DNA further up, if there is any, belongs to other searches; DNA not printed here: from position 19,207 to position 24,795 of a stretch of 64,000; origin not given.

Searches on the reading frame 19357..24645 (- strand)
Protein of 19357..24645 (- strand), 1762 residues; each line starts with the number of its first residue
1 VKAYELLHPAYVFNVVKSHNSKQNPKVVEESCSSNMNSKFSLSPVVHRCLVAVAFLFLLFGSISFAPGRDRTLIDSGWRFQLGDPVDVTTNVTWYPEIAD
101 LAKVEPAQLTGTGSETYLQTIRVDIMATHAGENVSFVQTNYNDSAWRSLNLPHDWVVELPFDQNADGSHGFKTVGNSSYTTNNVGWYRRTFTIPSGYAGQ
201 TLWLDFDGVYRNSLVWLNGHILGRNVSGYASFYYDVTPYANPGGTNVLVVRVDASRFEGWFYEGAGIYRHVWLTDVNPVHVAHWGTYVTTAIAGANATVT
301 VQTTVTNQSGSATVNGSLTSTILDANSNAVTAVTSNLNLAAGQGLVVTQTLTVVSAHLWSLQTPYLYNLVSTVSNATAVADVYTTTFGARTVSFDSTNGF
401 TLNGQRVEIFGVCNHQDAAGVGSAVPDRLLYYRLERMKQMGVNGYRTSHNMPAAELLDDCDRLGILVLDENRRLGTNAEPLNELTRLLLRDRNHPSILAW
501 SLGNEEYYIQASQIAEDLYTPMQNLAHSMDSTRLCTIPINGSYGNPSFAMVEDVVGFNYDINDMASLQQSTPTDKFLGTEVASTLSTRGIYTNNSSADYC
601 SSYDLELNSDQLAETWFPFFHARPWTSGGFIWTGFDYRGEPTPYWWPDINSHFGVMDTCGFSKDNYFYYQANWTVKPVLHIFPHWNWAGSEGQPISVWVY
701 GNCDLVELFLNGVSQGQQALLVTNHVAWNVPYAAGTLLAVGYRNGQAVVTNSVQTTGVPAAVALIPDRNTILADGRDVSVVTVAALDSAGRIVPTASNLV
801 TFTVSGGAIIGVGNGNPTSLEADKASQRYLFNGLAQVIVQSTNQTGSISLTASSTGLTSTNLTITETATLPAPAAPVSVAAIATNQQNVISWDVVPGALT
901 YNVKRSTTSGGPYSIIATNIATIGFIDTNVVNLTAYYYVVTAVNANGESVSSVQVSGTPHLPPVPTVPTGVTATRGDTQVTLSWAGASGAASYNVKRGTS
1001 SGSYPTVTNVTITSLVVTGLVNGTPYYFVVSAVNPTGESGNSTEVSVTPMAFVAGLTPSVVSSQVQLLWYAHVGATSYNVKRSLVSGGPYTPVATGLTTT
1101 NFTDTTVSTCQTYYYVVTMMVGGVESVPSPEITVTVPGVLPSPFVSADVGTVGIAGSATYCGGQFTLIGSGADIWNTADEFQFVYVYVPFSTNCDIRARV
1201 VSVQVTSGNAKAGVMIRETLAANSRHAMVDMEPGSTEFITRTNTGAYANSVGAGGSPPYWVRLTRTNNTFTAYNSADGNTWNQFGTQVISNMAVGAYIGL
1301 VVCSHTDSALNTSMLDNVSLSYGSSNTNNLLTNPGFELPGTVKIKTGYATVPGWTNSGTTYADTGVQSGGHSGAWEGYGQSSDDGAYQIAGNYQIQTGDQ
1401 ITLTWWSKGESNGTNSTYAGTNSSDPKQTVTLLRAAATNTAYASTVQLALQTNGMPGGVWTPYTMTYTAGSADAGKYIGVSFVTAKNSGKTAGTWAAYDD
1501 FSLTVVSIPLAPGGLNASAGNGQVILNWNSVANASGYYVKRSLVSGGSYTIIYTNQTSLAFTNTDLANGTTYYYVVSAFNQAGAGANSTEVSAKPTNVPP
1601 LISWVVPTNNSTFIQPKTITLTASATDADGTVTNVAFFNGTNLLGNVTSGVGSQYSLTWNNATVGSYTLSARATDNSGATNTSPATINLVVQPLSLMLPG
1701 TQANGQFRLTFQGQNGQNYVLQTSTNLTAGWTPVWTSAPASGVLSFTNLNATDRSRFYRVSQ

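Call 33: search_protein_families(library=pfam, proteins=[window:19357-24645:-], max_evalue=0.001)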
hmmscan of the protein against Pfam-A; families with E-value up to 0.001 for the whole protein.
window:19357-24645:- (1762 aa): 12 families
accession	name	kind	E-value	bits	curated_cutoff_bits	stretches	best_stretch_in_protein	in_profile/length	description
PF18565.7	Glyco_hydro2_C5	-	4.1e-32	110.5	32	1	764-862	3-102/103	Glycoside hydrolase family 2 C-terminal domain 5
PF02836.23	Glyco_hydro_2_C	-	2.1e-22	80.1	21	1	399-539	7-162/302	Glycosyl hydrolases family 2, TIM barrel domain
PF02837.24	Glyco_hydro_2_N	-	6.5e-21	75.4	28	1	146-274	23-166/169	Glycosyl hydrolases family 2, sugar binding domain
PF16355.11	DUF4982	-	2.7e-19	69.3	23.9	1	692-748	1-60/61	Domain of unknown function (DUF4982)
PF00703.27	Glyco_hydro_2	-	1.2e-13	52.2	23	1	280-390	2-109/109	Glycosyl hydrolases family 2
PF17957.7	Big_7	-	3.6e-13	50.4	24.1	1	1600-1671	1-70/70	Bacterial Ig domain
PF00041.27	fn3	-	1.7e-08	35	25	2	968-1047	3-83/84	Fibronectin type III domain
PF22666.2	Glyco_hydro_2_N2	-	9.5e-08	32.7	27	1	183-255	48-120/167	Glycosyl hydrolase 2 galactose-binding domain-like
PF07081.18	DUF1349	-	0.0002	21.6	32.4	1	1185-1311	41-168/179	Protein of unknown function (DUF1349)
PF21467.3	BetaGal_gal-bd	-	0.00029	21.4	27.3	1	185-227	2-42/62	Beta-galactosidase, galactose-binding domain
PF07495.19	Y_Y_Y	-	0.00088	19.6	26.6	0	1655-1691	27-64/65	Y_Y_Y domain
PF13364.12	BetaGal_ABD2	-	0.001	20.3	23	1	177-254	28-108/112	Beta-galactosidase second all-beta domain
